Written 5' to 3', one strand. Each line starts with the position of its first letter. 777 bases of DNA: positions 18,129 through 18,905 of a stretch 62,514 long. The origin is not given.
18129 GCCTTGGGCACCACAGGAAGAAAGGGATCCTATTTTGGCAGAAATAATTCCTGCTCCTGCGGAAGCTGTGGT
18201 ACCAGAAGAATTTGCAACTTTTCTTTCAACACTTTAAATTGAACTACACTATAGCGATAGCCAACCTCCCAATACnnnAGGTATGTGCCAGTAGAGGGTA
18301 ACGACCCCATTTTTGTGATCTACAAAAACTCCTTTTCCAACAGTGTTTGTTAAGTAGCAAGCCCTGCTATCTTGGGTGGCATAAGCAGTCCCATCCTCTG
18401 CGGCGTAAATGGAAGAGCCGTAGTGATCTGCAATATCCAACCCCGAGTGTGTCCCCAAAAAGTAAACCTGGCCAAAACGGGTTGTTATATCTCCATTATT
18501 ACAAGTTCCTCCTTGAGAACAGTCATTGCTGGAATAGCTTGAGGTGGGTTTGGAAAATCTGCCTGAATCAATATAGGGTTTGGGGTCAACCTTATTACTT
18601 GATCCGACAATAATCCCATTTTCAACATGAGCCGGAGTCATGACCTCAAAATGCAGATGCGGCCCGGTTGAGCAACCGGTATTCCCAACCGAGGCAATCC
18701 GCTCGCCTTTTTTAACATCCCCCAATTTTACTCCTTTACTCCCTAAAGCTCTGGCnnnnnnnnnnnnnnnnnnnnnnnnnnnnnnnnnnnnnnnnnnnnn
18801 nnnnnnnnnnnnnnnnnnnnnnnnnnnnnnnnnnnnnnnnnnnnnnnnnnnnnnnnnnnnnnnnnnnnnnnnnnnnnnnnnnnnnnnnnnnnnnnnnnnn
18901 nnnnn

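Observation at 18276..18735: Circularly permuted M23/LytM peptidase downstream of ftsEX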

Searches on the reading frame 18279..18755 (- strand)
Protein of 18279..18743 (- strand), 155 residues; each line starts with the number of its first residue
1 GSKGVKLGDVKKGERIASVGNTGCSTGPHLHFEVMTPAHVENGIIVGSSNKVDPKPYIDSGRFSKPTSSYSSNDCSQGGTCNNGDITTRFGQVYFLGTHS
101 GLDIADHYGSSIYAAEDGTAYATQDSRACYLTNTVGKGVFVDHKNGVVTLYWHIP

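Call 5: find_homologous_proteins(query=window:18279-18743:-, max_evalue=0.001)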
Query seq(155 aa) (155 aa): 84 proteins with E <= 0.001 among 217 candidates.
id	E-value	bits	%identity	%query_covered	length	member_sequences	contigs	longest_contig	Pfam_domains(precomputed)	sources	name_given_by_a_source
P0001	1.5e-81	290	80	98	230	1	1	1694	PF01551.30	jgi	jgi:murein DD-endopeptidase MepM/ murein hydrolase activator NlpD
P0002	9.2e-80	284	79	99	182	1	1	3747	PF01551.30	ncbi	-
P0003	9.3e-56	206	62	98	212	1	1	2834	PF01551.30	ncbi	-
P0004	9.3e-56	206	59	98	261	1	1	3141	PF01551.30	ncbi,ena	-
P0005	2.0e-55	205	74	78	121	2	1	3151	PF01551.30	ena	-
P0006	3.2e-55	204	61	98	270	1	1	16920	PF01551.30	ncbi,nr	ncbi:MAG: peptidoglycan DD-metalloendopeptidase family protein, partial [Candidatus Daviesbacteria b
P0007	3.6e-54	201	61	98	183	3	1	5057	PF01551.30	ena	-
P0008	6.9e-41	158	61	78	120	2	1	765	PF01551.30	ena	-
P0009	1.1e-40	157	54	98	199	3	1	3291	PF01551.30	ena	-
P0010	4.9e-40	155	53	100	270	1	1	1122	PF01551.30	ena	-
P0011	5.0e-40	155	53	100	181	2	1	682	PF01551.30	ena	-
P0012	1.4e-38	150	50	100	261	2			PF01551.30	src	-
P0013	1.8e-36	144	50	94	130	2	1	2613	PF01551.30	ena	-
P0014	7.3e-35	138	52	98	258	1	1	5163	PF01551.30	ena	-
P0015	4.0e-34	136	72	55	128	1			PF01551.30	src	-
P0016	4.0e-11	61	47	39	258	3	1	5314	PF01551.30,PF01476.27,PF23473.2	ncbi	ncbi:MAG: peptidase M23, partial [Candidatus Magasanikbacteria bacterium CG_4_10_14_0_2_um_filter_37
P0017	4.3e-10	58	70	21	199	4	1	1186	PF01551.30,PF01476.27,PF23473.2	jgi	jgi:murein DD-endopeptidase MepM/ murein hydrolase activator NlpD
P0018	1.2e-8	53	47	33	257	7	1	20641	PF01551.30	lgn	-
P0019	2.2e-8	52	53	32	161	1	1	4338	PF01551.30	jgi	jgi:murein DD-endopeptidase MepM/ murein hydrolase activator NlpD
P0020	2.6e-8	52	50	32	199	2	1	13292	PF01551.30,PF01476.27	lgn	-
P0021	3.6e-8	52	44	35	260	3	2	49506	PF01551.30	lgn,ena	-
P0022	3.7e-8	51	41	40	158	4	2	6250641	PF01551.30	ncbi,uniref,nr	ncbi:hypothetical protein GCM10023114_34350 [Mycolicibacterium sediminis]|uniref:M23ase beta-sheet c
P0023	4.8e-8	51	59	25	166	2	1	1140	PF01551.30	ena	-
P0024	7.5e-8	51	63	20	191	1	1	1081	PF01551.30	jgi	jgi:murein DD-endopeptidase MepM/ murein hydrolase activator NlpD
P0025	1.2e-7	50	49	32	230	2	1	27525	PF01551.30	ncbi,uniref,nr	ncbi:M23 family metallopeptidase [Rhodococcus kroppenstedtii]|uniref:M23 family metallopeptidase n=1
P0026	1.4e-7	50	54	32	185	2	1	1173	PF01551.30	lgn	-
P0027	2.1e-7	49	72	16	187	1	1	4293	PF01551.30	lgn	-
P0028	2.2e-7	49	54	30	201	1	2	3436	PF01551.30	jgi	-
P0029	2.9e-7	49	49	32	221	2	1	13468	PF01551.30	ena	-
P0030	3.4e-7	48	38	46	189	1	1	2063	PF01551.30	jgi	jgi:murein DD-endopeptidase MepM/ murein hydrolase activator NlpD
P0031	3.8e-7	48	49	32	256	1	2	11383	PF01551.30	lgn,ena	-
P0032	4.2e-7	48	51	32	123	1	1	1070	PF01551.30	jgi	jgi:murein DD-endopeptidase MepM/ murein hydrolase activator NlpD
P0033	6.1e-7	48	65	17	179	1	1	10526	PF01551.30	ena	-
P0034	6.6e-7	47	47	33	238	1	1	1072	PF01551.30,PF01476.27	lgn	-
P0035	8.4e-7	47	68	16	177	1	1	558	PF01551.30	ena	-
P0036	8.5e-7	47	68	16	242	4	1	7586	PF01551.30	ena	-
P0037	9.8e-7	47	56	28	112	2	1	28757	PF01551.30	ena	-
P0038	1.2e-6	47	51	35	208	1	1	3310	PF01551.30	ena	-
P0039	1.3e-6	46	69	17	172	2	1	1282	PF01551.30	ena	-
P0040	1.3e-6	46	65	19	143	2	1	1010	PF01551.30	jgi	jgi:murein DD-endopeptidase MepM/ murein hydrolase activator NlpD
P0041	1.6e-6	46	72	16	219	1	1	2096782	PF01551.30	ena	-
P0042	1.6e-6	46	51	35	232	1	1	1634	PF01551.30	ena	-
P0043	2.2e-6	46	72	16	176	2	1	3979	PF01551.30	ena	-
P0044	2.4e-6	46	74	19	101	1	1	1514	PF01551.30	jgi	jgi:murein DD-endopeptidase MepM/ murein hydrolase activator NlpD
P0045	2.9e-6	45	76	16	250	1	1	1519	PF01551.30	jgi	jgi:murein DD-endopeptidase MepM/ murein hydrolase activator NlpD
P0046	4.0e-6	45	51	35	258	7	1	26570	PF01551.30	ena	-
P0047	6.6e-6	44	69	17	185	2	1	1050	PF01551.30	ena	-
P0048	6.7e-6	44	72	16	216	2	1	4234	PF01551.30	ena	-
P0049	8.8e-6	44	72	16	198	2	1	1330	PF01551.30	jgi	jgi:murein DD-endopeptidase MepM/ murein hydrolase activator NlpD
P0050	1.3e-5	43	49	32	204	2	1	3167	PF01551.30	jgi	jgi:murein DD-endopeptidase MepM/ murein hydrolase activator NlpD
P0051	1.5e-5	43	65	17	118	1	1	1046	PF01551.30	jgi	jgi:murein DD-endopeptidase MepM/ murein hydrolase activator NlpD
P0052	1.7e-5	43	66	20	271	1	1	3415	PF01551.30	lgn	-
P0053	2.0e-5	43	42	37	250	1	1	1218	PF01551.30,PF10135.15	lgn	-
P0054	2.1e-5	43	43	35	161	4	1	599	PF01551.30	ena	-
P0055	2.2e-5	42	71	15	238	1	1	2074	PF01551.30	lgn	-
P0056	2.4e-5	42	51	32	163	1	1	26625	PF01551.30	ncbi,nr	ncbi:MAG: M23 family metallopeptidase [Desulfobacteraceae bacterium]|nr:M23 family metallopeptidase 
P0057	2.8e-5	42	50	32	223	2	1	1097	PF01551.30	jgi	-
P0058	4.1e-5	42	69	21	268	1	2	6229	PF01551.30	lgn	-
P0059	4.3e-5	42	29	79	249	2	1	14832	PF01551.30,PF18421.8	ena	-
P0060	4.7e-5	41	27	79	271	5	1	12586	PF01551.30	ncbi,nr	ncbi:MAG: M23 family metallopeptidase [Pseudomonadales bacterium]|nr:M23 family metallopeptidase [Ps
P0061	5.5e-5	41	49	35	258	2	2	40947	PF01551.30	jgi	-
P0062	7.2e-5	41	67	17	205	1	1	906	PF01551.30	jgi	jgi:murein DD-endopeptidase MepM/ murein hydrolase activator NlpD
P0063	7.6e-5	41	68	16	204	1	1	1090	PF01551.30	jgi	jgi:murein DD-endopeptidase MepM/ murein hydrolase activator NlpD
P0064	1.0e-4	40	38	36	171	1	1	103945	PF01551.30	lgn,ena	-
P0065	1.0e-4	40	71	19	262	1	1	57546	PF01551.30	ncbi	-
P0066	1.2e-4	40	29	83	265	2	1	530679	PF01551.30,PF18421.8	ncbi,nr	ncbi:MAG: peptidoglycan DD-metalloendopeptidase family protein [Gammaproteobacteria bacterium]|nr:pe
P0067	1.3e-4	40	44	32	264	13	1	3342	PF01551.30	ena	-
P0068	1.4e-4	40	50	17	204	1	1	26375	PF01551.30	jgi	jgi:murein DD-endopeptidase MepM/ murein hydrolase activator NlpD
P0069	1.4e-4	40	70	19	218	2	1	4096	PF01551.30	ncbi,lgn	-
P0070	1.5e-4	40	65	17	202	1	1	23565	PF01551.30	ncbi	-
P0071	2.0e-4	39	62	17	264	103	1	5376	PF01551.30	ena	-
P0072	2.2e-4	39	42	32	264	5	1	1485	PF01551.30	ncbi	-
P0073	2.5e-4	39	68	16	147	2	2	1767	PF01551.30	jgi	jgi:murein DD-endopeptidase MepM/ murein hydrolase activator NlpD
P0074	3.6e-4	39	62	17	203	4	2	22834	PF01551.30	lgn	-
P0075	4.1e-4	38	80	16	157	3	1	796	PF01551.30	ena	-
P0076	4.3e-4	38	35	74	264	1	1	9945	PF01551.30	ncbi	-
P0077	4.6e-4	38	58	17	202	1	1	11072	PF01551.30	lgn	-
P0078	5.4e-4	38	35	46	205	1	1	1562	PF01551.30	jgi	jgi:murein DD-endopeptidase MepM/ murein hydrolase activator NlpD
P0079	5.5e-4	38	48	32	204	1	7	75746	PF01551.30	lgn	-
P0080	5.9e-4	38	65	17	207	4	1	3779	PF01551.30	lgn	-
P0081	7.1e-4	38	58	21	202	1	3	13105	PF01551.30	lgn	-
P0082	8.5e-4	37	38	36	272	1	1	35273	PF01551.30,PF18421.8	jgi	jgi:murein DD-endopeptidase MepM/ murein hydrolase activator NlpD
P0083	9.3e-4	37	43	36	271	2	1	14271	PF01551.30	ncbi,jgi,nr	ncbi:MAG: M23 family metallopeptidase [Thermodesulfobacteria bacterium]|nr:M23 family metallopeptida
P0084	9.8e-4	37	72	16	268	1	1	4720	PF01551.30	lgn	-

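Call 23: search_protein_representatives(alignment_id=A2)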
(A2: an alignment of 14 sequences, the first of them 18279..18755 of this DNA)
Query: 14 sequences, 208 profile positions. Proteins with E-value up to 0.001 (for the whole library): 61719; up to 1e-10: 2253; up to 1e-30: 32. The best 150 are listed.
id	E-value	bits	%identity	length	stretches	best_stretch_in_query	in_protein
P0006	3.8e-104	363.2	-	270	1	3-208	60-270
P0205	2.1e-82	292.2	-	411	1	3-208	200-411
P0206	1.6e-81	289.3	-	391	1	3-208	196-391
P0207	2.7e-81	288.6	-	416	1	2-208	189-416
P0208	5.4e-79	281.1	-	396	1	2-208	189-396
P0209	1.5e-74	266.6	-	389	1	3-208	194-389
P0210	9.0e-70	251.0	-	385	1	3-208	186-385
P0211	3.9e-69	248.9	-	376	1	5-208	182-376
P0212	4.7e-68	245.3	-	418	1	4-207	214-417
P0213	1.7e-67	243.5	-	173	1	28-208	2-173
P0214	1.8e-61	223.8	-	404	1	3-207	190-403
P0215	9.1e-61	221.5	-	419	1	3-208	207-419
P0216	1.6e-60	220.7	-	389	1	4-207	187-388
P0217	2.8e-57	210.1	-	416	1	3-207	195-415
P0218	5.6e-55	202.6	-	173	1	44-207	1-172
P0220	3.3e-46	174.0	-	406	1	6-207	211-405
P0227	4.9e-38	147.3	-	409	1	2-207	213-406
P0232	3.9e-33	131.3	-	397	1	2-207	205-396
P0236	1.4e-30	122.9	-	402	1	2-207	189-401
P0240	1.6e-29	119.5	-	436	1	4-207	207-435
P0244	2.5e-28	115.5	-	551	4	64-206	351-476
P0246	5.8e-28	114.4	-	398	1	6-207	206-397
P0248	4.8e-27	111.4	-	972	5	65-206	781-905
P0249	9.8e-27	110.4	-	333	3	55-207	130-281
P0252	1.7e-26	109.6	-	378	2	3-207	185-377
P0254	1.9e-26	109.4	-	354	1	2-207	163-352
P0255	3.7e-26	108.5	-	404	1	3-207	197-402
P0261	7.3e-26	107.5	-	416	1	4-207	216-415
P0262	2.0e-25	106.1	-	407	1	2-207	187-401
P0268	3.4e-25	105.3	-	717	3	64-204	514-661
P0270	3.8e-25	105.2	-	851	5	65-206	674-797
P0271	5.9e-25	104.5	-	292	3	61-205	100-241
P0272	7.4e-25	104.2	-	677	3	65-207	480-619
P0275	1.8e-24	103.0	-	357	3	65-207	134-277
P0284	3.3e-24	102.1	-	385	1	8-207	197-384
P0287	9.3e-24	100.6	-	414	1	2-207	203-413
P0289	1.8e-23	99.7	-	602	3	59-204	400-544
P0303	8.2e-23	97.6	-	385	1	3-207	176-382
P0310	2.7e-22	95.9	-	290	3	49-207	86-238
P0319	2.2e-21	92.9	-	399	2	5-207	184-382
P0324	3.0e-21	92.5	-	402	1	2-207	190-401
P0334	6.3e-21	91.4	-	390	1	3-207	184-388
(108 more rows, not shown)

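Call 29: search_protein_families(library=pfam, proteins=[window:18279-18740:-], max_evalue=0.01)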
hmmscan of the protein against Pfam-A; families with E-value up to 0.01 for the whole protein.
seq(154 aa): 1 family
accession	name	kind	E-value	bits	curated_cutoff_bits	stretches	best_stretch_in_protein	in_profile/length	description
PF01551.29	Peptidase_M23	-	7.7e-19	68.1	28.7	2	8-35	62-89/96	Peptidase family M23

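Call 36: list_cluster_members(proteins=[P0205, P0212, P0217, P0220, P0227, P0236, P0240, P0262, P0287, P0324])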
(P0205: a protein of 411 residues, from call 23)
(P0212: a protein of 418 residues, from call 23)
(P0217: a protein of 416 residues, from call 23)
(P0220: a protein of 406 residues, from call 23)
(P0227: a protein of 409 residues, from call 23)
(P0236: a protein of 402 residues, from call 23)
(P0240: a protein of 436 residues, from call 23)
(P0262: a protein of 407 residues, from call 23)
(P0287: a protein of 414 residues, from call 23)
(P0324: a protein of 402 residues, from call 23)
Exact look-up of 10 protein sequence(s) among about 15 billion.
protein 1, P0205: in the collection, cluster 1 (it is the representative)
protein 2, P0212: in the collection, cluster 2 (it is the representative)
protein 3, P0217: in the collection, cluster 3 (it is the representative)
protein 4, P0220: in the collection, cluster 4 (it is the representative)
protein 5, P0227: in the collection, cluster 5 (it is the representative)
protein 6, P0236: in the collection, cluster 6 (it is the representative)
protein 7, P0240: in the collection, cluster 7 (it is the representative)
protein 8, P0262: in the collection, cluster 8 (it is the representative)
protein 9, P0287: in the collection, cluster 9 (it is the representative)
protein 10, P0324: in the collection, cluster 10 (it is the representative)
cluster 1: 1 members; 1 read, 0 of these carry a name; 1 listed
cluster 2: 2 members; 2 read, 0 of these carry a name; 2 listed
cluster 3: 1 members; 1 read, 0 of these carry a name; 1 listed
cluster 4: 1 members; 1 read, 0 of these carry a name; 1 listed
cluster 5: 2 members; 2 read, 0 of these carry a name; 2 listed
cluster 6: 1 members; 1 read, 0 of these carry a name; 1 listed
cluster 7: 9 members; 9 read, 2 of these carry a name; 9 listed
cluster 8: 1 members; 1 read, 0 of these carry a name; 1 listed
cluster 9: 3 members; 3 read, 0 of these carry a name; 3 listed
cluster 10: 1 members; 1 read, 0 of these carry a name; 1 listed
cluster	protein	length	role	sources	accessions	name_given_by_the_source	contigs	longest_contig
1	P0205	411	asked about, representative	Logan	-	-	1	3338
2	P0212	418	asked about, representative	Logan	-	-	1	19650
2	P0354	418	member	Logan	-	-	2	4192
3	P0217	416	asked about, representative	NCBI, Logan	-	-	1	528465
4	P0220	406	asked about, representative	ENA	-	-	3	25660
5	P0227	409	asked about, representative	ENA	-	-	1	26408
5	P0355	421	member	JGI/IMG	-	-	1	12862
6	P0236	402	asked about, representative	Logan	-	-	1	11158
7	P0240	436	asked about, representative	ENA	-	-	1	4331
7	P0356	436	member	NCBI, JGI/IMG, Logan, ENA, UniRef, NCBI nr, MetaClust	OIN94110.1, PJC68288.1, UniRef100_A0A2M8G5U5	hypothetical protein CO015_04575 [candidate division WWE3 bacterium ... | M23ase beta-sheet core domain-containing protein n=3 Tax=Katanobacteria TaxID=422282 ... | MAG: hypothetical protein AUJ38_02645 [bacterium CG1_02_42_9]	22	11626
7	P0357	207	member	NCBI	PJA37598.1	hypothetical protein CO181_02860, partial [candidate division WWE3 bacterium ...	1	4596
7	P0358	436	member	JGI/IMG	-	-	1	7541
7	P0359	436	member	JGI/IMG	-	-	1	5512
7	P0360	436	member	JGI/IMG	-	-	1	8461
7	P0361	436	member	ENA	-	-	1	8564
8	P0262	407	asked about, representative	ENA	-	-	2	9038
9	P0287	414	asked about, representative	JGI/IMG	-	-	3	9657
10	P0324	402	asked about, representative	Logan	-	-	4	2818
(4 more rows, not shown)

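Call 37: predict_structure(alignment_id=A2)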
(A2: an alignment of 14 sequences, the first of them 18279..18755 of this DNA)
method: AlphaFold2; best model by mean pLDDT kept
length: 159 residues; sequences in the alignment: 14
mean_pLDDT: 90.1   pTM: 0.87
mean pLDDT of the five models: 90.1, 88.5, 87.3, 85.3, 82.4
residues with pLDDT >= 90: 114; 70-90: 35; 50-70: 9; < 50: 1
segments of 3 or more residues with pLDDT < 50: none
pLDDT, mean of each block of 10 residues (from residue 1): 68 97 78 94 95 97 97 94 90 89 93 96 92 76 95 91
secondary structure, 60 per line:
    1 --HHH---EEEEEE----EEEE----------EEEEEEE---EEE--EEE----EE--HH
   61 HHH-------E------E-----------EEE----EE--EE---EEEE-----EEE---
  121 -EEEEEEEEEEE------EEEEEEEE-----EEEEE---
elements in order: E9-14 E19-22 E33-39 E43-45 E48-50 H59-63 E90-92 E106-109 E115-117 E122-132 E139-146 E152-156

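Call 41: fold_search(model_id=the predicted structure, library=pdb)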
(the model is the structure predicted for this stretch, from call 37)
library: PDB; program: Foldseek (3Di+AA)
matches with E <= 10: 57; with E <= 0.001: 0
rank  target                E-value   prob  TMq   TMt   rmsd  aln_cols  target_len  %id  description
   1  7zhd                  9.4e-01  0.02  0.15  0.15  15.5       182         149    9  Crystal structure of CtaZ in complex with Closthioamide (released 2022-11-09)
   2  1ous_D                9.9e-01  0.06  0.22  0.28  12.8       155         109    9  Lecb (PA-LII) calcium-free (released 2003-09-09)
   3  5iri_A                1.1e+00  0.13  0.16  0.22   4.7        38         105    5  Structure of the mouse SAD-B AIS-KA1 fragment (released 2016-06-15)
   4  9z30_MODEL_1_A        1.9e+00  0.02  0.16  0.15  13.7       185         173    7  Solution NMR Structure of the PACS1 Furin binding region (FBR) (released 2026-04-08)
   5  1df3_MODEL_1_A        2.0e+00  0.04  0.21  0.20  10.2       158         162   11  SOLUTION STRUCTURE OF A RECOMBINANT MOUSE MAJOR URINARY PROTEIN (released 2000-05-10)
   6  5wac_C                2.2e+00  0.03  0.13  0.07   7.5        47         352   13  ADC-7 in complex with boronic acid transition state inhibitor CR157 (released 2017-12-06)
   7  6pdk                  3.6e+00  0.07  0.16  0.11   5.9        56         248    9  The Structure of Smlt3025, an immunity protein of the Stenotrophomonas maltophilia type IV secretion system (released 2019-09-04)
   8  4kca_B                3.8e+00  0.03  0.23  0.08   9.5       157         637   11  Crystal Structure of Endo-1,5-alpha-L-arabinanase from a Bovine Ruminal Metagenomic Library (released 2014-02-05)
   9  3kff                  3.8e+00  0.02  0.14  0.14   6.4        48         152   19  Major mouse urinary protein IV complexed with 2-sec-butyl-4,5-dihydrothiazole (released 2010-06-16)
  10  8b14_B                3.8e+00  0.00  0.10  0.05  19.8       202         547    8  T5 Receptor Binding Protein pb5 in complex with its E. coli receptor FhuA (released 2023-02-08)
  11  8dzg_A                4.2e+00  0.05  0.15  0.07   4.7        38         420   13  Cryo-EM structure of bundle-forming pilus extension ATPase from E.coli in the presence of ADP (released 2022-10-26)
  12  8dze_A                4.4e+00  0.10  0.16  0.07   4.2        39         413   13  Cryo-EM structure of bundle-forming pilus extension ATPase from E. coli in the presence of AMP-PNP (class-1) (released 2022-10-26)
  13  6bsq                  4.4e+00  0.03  0.16  0.06   3.7        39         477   10  Enterococcus faecalis Penicillin Binding Protein 4 (PBP4) (released 2018-10-31)
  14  2nnd                  4.7e+00  0.02  0.14  0.15   7.5        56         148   12  The Structural Identification of the Interaction Site and Functional State of RBP for its Membrane Receptor (released 2007-10-30)
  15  6mkh                  4.7e+00  0.02  0.13  0.06   4.6        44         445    9  Crystal structure of pencillin binding protein 4 (PBP4) from Enterococcus faecalis in the imipenem-bound form (released 2018-10-31)
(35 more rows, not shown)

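Call 43: list_cluster_members(proteins=[P0252, P0261, P0303, P0334, P0232, P0246, P0254, P0284, P0255, P0319])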
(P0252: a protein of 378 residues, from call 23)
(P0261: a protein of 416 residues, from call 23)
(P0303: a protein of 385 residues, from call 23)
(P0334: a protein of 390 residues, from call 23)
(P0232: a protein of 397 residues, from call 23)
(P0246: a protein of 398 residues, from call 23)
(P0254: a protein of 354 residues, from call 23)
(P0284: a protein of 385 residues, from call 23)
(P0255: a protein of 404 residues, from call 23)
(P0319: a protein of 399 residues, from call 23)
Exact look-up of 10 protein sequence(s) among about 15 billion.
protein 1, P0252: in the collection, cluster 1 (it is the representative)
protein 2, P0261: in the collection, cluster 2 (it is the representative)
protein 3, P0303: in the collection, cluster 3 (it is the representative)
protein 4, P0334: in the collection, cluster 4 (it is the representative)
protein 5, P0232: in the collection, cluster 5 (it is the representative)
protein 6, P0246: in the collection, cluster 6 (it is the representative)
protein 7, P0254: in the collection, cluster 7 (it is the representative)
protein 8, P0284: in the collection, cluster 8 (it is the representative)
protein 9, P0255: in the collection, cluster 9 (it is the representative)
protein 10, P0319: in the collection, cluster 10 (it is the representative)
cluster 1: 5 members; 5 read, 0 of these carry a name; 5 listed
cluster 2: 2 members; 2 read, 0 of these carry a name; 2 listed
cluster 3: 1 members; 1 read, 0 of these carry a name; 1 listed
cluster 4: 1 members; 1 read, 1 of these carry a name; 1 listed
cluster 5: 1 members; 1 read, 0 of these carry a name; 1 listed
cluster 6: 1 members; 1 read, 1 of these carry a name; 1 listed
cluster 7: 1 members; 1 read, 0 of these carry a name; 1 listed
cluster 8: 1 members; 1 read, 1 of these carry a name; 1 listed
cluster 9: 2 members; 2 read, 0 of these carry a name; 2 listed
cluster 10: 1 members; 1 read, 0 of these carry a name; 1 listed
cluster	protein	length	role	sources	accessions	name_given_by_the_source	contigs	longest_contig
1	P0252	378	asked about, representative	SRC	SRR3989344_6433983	-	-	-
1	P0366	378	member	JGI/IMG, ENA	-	-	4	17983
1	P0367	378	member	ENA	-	-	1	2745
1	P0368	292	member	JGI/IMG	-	-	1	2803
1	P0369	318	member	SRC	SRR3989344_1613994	-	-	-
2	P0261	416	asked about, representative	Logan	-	-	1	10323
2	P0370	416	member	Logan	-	-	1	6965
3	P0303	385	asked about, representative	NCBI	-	-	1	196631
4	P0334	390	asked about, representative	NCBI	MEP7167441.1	MAG: hypothetical protein ABI758_05680 [Candidatus Woesebacteria bacterium]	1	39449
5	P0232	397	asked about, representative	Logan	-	-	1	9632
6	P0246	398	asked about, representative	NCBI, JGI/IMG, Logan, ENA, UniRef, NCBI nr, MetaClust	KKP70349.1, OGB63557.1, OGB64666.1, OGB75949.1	hypothetical protein A2X44_01395 [candidate division CPR3 bacterium GWF2_35_18] | Peptidase M23 n=1 Tax=candidate division CPR3 bacterium GW2011_GWF2_35_18 TaxID=1618350 ... | MAG: Peptidase M23 [candidate division CPR3 bacterium GW2011_GWF2_35_18]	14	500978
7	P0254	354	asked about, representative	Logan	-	-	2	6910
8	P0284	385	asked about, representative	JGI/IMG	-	peptidoglycan hydrolase CwlO-like protein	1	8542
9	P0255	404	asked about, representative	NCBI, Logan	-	-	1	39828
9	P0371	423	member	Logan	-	-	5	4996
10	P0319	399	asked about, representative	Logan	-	-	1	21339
